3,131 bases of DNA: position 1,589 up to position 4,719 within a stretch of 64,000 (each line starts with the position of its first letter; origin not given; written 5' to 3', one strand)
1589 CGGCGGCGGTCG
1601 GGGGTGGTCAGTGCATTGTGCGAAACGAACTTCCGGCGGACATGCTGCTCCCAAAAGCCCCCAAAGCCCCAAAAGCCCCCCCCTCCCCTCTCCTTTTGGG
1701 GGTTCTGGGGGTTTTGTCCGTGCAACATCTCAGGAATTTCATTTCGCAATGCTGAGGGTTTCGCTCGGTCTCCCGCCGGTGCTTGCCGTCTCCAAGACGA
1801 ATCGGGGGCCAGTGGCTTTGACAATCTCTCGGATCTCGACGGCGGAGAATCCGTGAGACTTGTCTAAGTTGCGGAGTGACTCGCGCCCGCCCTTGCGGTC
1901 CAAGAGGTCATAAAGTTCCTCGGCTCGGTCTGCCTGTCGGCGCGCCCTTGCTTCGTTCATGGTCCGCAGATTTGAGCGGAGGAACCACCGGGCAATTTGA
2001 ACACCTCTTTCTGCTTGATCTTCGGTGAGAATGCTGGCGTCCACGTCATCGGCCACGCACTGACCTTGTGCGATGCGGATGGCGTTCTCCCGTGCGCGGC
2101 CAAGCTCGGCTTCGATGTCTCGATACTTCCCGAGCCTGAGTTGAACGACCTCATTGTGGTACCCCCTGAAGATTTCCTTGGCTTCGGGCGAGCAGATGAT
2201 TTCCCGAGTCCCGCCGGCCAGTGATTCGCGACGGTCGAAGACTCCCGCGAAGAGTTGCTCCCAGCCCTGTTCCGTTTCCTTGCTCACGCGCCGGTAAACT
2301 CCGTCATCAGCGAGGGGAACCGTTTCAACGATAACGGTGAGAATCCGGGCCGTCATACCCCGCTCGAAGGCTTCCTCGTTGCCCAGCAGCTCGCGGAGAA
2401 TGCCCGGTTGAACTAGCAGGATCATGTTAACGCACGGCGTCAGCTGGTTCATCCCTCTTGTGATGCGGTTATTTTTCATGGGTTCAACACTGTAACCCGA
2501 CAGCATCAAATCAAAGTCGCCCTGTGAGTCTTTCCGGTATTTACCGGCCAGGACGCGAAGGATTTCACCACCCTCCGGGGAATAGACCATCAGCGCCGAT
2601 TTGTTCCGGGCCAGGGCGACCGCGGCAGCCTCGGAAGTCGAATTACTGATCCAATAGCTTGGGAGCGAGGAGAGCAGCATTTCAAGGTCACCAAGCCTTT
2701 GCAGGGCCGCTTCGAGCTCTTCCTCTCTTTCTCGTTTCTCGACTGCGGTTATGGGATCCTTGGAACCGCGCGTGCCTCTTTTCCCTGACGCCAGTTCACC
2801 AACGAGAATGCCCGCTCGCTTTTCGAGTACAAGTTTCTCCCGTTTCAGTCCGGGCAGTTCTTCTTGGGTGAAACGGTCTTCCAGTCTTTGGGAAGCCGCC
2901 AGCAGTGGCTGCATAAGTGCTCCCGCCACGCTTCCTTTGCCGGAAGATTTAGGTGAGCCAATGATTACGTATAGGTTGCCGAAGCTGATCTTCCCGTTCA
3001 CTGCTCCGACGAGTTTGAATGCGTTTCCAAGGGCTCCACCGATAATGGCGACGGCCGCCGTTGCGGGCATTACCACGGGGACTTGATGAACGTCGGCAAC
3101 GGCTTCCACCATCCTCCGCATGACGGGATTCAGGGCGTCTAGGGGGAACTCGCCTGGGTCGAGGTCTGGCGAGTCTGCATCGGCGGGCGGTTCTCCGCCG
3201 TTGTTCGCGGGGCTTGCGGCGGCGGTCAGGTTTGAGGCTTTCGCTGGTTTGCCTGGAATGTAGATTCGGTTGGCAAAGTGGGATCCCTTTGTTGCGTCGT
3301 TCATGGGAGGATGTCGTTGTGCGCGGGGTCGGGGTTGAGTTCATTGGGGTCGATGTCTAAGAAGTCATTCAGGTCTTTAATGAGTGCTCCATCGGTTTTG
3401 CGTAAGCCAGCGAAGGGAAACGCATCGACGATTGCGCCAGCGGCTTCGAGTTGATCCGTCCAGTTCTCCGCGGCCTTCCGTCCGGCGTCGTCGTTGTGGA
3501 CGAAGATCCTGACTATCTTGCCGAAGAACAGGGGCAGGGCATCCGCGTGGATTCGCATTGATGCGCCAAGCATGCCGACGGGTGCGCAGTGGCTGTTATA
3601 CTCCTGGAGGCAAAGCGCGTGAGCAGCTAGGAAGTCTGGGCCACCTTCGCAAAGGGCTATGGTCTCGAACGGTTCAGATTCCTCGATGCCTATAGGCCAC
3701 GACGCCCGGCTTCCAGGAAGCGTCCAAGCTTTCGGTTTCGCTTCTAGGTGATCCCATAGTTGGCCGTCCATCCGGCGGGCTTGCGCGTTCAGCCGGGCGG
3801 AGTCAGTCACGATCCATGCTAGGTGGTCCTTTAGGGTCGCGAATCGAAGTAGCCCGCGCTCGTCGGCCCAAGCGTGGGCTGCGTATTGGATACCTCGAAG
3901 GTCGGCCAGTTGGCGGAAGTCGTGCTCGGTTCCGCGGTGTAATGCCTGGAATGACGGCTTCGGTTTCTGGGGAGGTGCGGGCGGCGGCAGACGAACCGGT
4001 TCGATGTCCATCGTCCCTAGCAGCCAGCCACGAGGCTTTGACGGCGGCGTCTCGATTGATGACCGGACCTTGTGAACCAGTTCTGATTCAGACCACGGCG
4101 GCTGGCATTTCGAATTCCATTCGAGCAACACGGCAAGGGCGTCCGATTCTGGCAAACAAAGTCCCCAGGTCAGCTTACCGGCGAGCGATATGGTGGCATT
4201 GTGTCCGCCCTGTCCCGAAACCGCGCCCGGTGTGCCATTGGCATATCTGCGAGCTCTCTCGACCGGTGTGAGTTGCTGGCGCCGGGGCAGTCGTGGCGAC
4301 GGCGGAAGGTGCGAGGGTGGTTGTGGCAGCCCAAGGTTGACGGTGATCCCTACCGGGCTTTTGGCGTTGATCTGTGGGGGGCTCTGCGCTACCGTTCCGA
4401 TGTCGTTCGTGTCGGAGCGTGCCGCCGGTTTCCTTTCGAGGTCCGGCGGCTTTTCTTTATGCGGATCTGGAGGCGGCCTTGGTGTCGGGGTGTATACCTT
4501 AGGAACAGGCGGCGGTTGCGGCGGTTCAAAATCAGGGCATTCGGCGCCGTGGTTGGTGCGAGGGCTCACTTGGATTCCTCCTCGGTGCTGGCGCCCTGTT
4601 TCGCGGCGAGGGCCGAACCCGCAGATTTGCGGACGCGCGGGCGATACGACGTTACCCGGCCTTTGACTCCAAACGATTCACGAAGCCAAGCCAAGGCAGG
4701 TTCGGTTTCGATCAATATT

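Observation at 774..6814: tRNA-Thr-linked ~6 kb integrative element with a phage-satellite-like (P4/PICI-type) gene set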

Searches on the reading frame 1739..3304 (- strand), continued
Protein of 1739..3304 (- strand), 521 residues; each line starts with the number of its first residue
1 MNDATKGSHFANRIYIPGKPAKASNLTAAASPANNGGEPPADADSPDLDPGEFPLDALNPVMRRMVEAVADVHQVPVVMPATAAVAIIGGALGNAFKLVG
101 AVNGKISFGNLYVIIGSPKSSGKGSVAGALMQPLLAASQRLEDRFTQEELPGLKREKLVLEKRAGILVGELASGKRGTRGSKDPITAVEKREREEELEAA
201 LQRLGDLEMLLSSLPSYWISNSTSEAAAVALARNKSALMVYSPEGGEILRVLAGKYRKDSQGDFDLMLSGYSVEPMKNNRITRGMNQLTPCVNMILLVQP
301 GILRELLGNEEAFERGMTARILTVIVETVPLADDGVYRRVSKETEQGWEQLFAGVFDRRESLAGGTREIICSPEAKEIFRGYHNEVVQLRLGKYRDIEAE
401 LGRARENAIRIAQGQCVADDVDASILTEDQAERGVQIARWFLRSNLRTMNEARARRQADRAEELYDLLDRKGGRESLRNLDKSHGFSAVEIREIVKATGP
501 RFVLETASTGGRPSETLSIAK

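Call 85: search_protein_families(library=phrogs, proteins=[L057:4633-5172:+, L059:5373-5864:+, L060:3804-4331:+, L063:3982-4515:+, L063:4512-5015:+, L070:3688-4293:+, L072:1225-1704:+, L073:1201-1863:+, L081:2372-2980:+, L088:10839-11321:+], max_evalue=0.01)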
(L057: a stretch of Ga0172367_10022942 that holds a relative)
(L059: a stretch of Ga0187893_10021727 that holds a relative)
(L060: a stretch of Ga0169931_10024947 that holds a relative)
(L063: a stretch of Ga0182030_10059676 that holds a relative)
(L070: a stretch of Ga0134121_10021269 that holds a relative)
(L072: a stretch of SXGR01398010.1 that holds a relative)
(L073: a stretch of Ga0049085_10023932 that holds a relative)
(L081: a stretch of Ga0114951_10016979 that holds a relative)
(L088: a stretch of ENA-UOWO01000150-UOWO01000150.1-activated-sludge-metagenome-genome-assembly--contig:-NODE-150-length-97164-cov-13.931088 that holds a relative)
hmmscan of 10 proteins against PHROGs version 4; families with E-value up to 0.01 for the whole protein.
L057:4633-5172:+ (179 aa): 13 families
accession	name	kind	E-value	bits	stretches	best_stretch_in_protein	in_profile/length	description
phrog_645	-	DNA, RNA and nucleotide metabolism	1.1e-19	72.4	1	1-131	13-137/196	Rnase E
phrog_6831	-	transcription regulation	8.9e-05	23.4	1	18-43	11-36/68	transcriptional regulator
phrog_664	-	DNA, RNA and nucleotide metabolism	0.00025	21.9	1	5-88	79-168/210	DNA binding protein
phrog_1373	-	transcription regulation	0.00081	20.4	1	24-43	75-94/166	transcriptional regulator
phrog_11420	-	DNA, RNA and nucleotide metabolism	0.00083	20.5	1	8-70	5-72/82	DNA binding protein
phrog_4151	-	DNA, RNA and nucleotide metabolism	0.0012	19.7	1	19-60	14-53/154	DNA binding protein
phrog_7241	-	transcription regulation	0.0014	19.7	1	21-44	70-93/122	transcriptional regulator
phrog_11138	-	unknown function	0.0029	18.9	1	18-54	100-136/142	-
phrog_25054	-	unknown function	0.0055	16.9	1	14-54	108-148/269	-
phrog_15023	-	unknown function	0.0063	17.6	0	24-54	42-72/191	-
phrog_1468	-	transcription regulation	0.0077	16.8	0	19-44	14-39/67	transcriptional repressor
phrog_2339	-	DNA, RNA and nucleotide metabolism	0.0084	17.1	0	24-43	37-56/98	HTH DNA binding protein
phrog_20467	-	DNA, RNA and nucleotide metabolism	0.0087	16.9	0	16-44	69-97/112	HNH endonuclease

L059:5373-5864:+ (163 aa): 0 families

L060:3804-4331:+ (175 aa): 6 families
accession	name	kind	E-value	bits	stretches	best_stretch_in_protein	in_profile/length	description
phrog_645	-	DNA, RNA and nucleotide metabolism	1.7e-19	71.7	1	1-143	13-148/196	Rnase E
phrog_664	-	DNA, RNA and nucleotide metabolism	0.00029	21.7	1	5-109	79-182/210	DNA binding protein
phrog_6831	-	transcription regulation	0.00047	21.1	1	18-43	11-36/68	transcriptional regulator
phrog_1373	-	transcription regulation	0.0029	18.6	1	24-43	75-94/166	transcriptional regulator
phrog_11420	-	DNA, RNA and nucleotide metabolism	0.0032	18.6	0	8-70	5-72/82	DNA binding protein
phrog_7241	-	transcription regulation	0.0064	17.5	0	21-44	70-93/122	transcriptional regulator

L063:3982-4515:+ (177 aa): 1 family
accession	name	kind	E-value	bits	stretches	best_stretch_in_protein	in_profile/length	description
phrog_17819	-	unknown function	0.0045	17.8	1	47-92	10-55/60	-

L063:4512-5015:+ (167 aa): 0 families

L070:3688-4293:+ (201 aa): 1 family
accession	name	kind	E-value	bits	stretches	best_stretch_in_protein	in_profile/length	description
phrog_20906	-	unknown function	0.00029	21.7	1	150-180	19-49/61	-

L072:1225-1704:+ (159 aa): 0 families

L073:1201-1863:+ (220 aa): 1 family
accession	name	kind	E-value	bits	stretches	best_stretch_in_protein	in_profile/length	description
phrog_114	-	DNA, RNA and nucleotide metabolism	0.001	18.7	0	91-188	371-495/634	ATP-dependent DNA ligase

L081:2372-2980:+ (202 aa): 0 families

L088:10839-11321:+ (160 aa): 0 families

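Call 86: search_protein_families(library=phrogs, proteins=[L091:11484-12044:+, L090:1585-2196:+, L101:696-1109:+, L069:2102-2842:+, L097:2148-2885:+, L081:3306-3806:+, L065:4054-5409:+, L089:10495-11430:+, L058:1576-1908:+, L059:5314-6021:+], max_evalue=0.01)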
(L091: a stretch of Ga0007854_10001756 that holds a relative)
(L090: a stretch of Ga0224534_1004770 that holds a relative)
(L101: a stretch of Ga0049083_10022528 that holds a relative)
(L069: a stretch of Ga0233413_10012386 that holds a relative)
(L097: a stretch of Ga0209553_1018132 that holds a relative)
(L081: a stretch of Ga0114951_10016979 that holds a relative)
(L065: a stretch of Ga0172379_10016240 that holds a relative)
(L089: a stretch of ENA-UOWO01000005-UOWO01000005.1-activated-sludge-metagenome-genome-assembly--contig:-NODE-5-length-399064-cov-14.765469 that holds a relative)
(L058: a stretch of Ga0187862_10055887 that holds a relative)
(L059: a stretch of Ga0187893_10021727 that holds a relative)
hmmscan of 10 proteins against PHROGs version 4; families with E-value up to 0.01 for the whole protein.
L091:11484-12044:+ (186 aa): 0 families

L090:1585-2196:+ (203 aa): 0 families

L101:696-1109:+ (137 aa): 1 family
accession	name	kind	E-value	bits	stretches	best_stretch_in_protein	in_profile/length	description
phrog_19711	-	unknown function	0.0074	16.9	0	63-77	9-23/56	-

L069:2102-2842:+ (246 aa): 0 families

L097:2148-2885:+ (245 aa): 1 family
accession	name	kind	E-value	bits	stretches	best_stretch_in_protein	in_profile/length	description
phrog_19711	-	unknown function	0.0071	17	0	171-185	9-23/56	-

L081:3306-3806:+ (166 aa): 0 families

L065:4054-5409:+ (451 aa): 1 family
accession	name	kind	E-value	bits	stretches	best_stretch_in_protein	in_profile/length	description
phrog_18508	-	other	1.9e-33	116.9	2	218-373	119-262/266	kinase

L089:10495-11430:+ (311 aa): 0 families

L058:1576-1908:+ (110 aa): 0 families

L059:5314-6021:+ (235 aa): 0 families

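Call 112: find_related_loci(query=L019:12008-12499:+, collection=viral_contigs, flank=6000)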
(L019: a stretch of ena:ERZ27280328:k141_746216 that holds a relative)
Query L019:12008-12499:+ (163 aa) in viral_contigs; peptide patterns used: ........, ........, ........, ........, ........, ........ (x = any residue, [..] = any of these).
30 stretches matched a pattern, but none encodes a relative of the query by tblastn (E <= 1e-3).

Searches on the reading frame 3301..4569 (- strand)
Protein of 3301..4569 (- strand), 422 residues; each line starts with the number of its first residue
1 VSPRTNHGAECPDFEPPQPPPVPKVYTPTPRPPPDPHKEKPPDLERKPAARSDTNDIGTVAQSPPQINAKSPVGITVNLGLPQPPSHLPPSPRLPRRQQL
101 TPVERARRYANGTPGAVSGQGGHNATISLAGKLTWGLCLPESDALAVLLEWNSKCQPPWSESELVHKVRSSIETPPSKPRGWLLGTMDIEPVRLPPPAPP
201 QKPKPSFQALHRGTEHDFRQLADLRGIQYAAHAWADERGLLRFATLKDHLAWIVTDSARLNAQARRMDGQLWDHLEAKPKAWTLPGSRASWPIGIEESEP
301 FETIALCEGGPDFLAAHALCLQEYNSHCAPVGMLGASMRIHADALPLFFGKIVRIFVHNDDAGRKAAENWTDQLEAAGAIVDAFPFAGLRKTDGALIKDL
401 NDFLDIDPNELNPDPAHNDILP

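Call 4: search_protein_families(library=pfam, proteins=[window:3301-4569:-], max_evalue=0.1)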
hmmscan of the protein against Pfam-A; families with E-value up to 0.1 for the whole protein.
window:3301-4569:- (422 aa): 2 families
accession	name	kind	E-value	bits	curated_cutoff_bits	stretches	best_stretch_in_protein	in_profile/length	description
PF13155.12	Toprim_2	-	0.00058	20.6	22.1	1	306-381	2-73/88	Toprim-like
PF08708.16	PriCT_1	-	0.0075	16.3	21.1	1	121-172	12-62/67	Primase C terminal 1 (PriCT-1)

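Call 5: search_protein_families(library=phrogs, proteins=[window:3301-4569:-], max_evalue=0.1)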
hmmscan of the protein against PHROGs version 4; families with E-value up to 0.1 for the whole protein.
window:3301-4569:- (422 aa): 1 family
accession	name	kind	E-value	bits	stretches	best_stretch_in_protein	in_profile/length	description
phrog_14525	-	unknown function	0.02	16.4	1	352-391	4-42/89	-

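Call 67: search_protein_families(library=ncbifam, proteins=[window:3301-4569:-], max_evalue=0.1)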
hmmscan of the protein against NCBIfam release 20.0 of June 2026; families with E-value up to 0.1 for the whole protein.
window:3301-4569:- (422 aa): 0 families

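Call 72: search_solved_structures(query=A4, max_evalue=10)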
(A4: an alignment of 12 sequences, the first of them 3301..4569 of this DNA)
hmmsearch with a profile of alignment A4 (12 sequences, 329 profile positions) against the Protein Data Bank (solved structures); distinct sequences matched with E-value up to 10: 2.
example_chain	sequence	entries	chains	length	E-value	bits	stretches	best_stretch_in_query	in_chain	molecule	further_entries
2au3_A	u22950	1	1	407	4.8e-09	39.3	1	4-90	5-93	DNA primase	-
1d0q_A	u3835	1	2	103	1.5e-08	37.7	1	10-90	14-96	DNA PRIMASE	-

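Call 73: search_protein_families(library=pfam, alignment_id=A4, max_evalue=0.1)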
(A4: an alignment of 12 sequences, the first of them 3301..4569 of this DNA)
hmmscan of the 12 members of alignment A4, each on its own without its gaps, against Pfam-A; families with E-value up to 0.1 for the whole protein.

A. member 1, window:3301-4569:- (422 aa): 2 families
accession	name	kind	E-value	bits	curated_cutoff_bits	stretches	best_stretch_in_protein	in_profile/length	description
PF13155.12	Toprim_2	-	0.00058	20.6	22.1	1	306-381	2-73/88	Toprim-like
PF08708.16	PriCT_1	-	0.0075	16.3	21.1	1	121-172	12-62/67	Primase C terminal 1 (PriCT-1)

B. families by the number of members that match (of 12 scanned): 4 families
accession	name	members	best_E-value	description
PF01807.25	Zn_ribbon_DnaG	9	9.6e-19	CHC2 zinc finger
PF13155.12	Toprim_2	5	0.00058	Toprim-like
PF13362.12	Toprim_3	1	0.00087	Toprim domain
PF08708.16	PriCT_1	1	0.0075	Primase C terminal 1 (PriCT-1)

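Call 74: find_homologous_proteins(query=window:3301-4569:-, max_evalue=1e-10)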
Query window:3301-4569:- (422 aa): 618 proteins with E <= 1e-10 among 8000 candidates; the best 120 are listed.
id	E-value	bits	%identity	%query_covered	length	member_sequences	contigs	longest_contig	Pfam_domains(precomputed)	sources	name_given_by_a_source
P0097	3.0e-158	546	100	56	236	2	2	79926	-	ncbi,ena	-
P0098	9.7e-78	280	64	49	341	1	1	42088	-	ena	-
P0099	2.0e-77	279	65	49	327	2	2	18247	PF01807.26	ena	-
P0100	2.2e-77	279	65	49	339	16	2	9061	PF01807.26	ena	-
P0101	5.3e-77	278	45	77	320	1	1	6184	-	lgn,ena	-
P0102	1.2e-76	277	64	50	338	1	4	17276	PF01807.26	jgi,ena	-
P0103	3.6e-76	275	63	50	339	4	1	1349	PF01807.26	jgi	jgi:hypothetical protein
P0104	3.9e-76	275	62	51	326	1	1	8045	PF01807.26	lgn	-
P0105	7.2e-76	274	59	53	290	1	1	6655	-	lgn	-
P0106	1.2e-75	273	64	50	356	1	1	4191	PF01807.26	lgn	-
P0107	1.7e-75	273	62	49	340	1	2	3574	PF01807.26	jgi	jgi:hypothetical protein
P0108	1.9e-75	273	62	53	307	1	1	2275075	PF01807.26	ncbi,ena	-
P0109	2.0e-75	273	60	52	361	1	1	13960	PF01807.26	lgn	-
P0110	3.5e-75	272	62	51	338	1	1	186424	PF01807.26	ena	-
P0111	4.0e-75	272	57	53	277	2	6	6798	-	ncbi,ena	-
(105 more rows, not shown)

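Call 87: predict_structure(alignment_id=A5)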
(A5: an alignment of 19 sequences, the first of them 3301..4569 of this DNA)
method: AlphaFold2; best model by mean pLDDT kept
length: 422 residues; sequences in the alignment: 19
mean_pLDDT: 77.2   pTM: 0.57
mean pLDDT of the five models: 77.2, 76.3, 75.8, 75.6, 75.3
residues with pLDDT >= 90: 234; 70-90: 46; 50-70: 39; < 50: 103
segments of 3 or more residues with pLDDT < 50: 1-19, 23-28, 39-89, 91-96, 179-197
pLDDT, mean of each block of 10 residues (from residue 1): 39 46 47 55 41 35 36 37 45 52 90 89 92 86 97 96 95 66 38 44 68 97 96 95 96 94 97 96 93 95 94 95 80 92 95 95 94 95 93 96 92 71 69
secondary structure, 60 per line:
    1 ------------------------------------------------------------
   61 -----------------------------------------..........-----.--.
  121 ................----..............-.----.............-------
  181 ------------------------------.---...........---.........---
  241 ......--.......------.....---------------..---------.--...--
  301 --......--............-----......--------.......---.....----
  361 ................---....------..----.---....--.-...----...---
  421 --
elements in order: H102-111 H120-136 H141-154 H161-173 H215-225 H229-237 E241-246 E249-255 E262-266 E303-308 H311-322 E328-333 H342-348 E352-356 H361-376 E380-383 H400-403

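Call 89: fold_search(model_id=the predicted structure, library=pdb)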
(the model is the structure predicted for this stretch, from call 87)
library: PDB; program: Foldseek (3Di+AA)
matches with E <= 10: 434; with E <= 0.001: 14
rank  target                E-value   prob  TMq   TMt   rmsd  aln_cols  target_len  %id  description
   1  1nui_B                1.6e-06  1.00  0.31  0.52   5.4       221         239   16  Crystal Structure of the primase fragment of Bacteriophage T7 primase-helicase protein (released 2003-05-27)
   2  1nui_A                2.1e-06  1.00  0.32  0.53   5.3       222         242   16  Crystal Structure of the primase fragment of Bacteriophage T7 primase-helicase protein (released 2003-05-27)
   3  6n9x_C                5.4e-06  1.00  0.30  0.27   3.8       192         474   19  Structure of bacteriophage T7 lagging-strand DNA polymerase (D5A/E7A) and gp4 (helicase/primase) bound to DNA includin (released 2019-03-06)
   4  5ikn_I                7.1e-06  1.00  0.32  0.29   5.1       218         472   18  Crystal Structure of the T7 Replisome in the Absence of DNA (released 2016-12-07)
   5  5ikn_G                7.9e-06  1.00  0.31  0.27   4.2       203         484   19  Crystal Structure of the T7 Replisome in the Absence of DNA (released 2016-12-07)
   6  2au3                  1.2e-05  1.00  0.32  0.33   5.5       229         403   19  Crystal Structure of the Aquifex aeolicus primase (Zinc Binding and RNA Polymerase Domains) (released 2005-11-15)
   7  5ikn_D                1.6e-05  1.00  0.31  0.27   4.1       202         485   18  Crystal Structure of the T7 Replisome in the Absence of DNA (released 2016-12-07)
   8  6n9u_F                2.9e-05  1.00  0.31  0.61   3.6       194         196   18  Structure of bacteriophage T7 lagging-strand DNA polymerase (D5A/E7A) interacting with primase domains of two gp4 subu (released 2019-03-06)
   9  5ikn_J                3.2e-05  1.00  0.31  0.27   4.0       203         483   18  Crystal Structure of the T7 Replisome in the Absence of DNA (released 2016-12-07)
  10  6n9v_F                3.6e-05  1.00  0.29  0.27   4.0       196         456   19  Structure of bacteriophage T7 lagging-strand DNA polymerase (D5A/E7A) and gp4 (helicase/primase) bound to DNA includin (released 2019-03-06)
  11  6n9w_B                5.6e-05  1.00  0.29  0.27   3.9       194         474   18  Structure of bacteriophage T7 lagging-strand DNA polymerase (D5A/E7A) and gp4 (helicase/primase) bound to DNA includin (released 2019-03-06)
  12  1q57_A                1.1e-04  1.00  0.32  0.28   3.0       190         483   17  The Crystal Structure of the Bifunctional Primase-Helicase of Bacteriophage T7 (released 2003-11-25)
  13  5guj                  1.5e-04  1.00  0.28  0.35  10.3       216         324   16  Crystal structure of the Bacillus subtilis DnaG RNA Polymerase Domain, natural degradation of full length DnaG (released 2017-04-19)
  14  5ikn_F                3.9e-04  1.00  0.30  0.26   3.8       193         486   19  Crystal Structure of the T7 Replisome in the Absence of DNA (released 2016-12-07)
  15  6n9u_E                2.6e-03  1.00  0.28  0.50   4.4       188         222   15  Structure of bacteriophage T7 lagging-strand DNA polymerase (D5A/E7A) interacting with primase domains of two gp4 subu (released 2019-03-06)
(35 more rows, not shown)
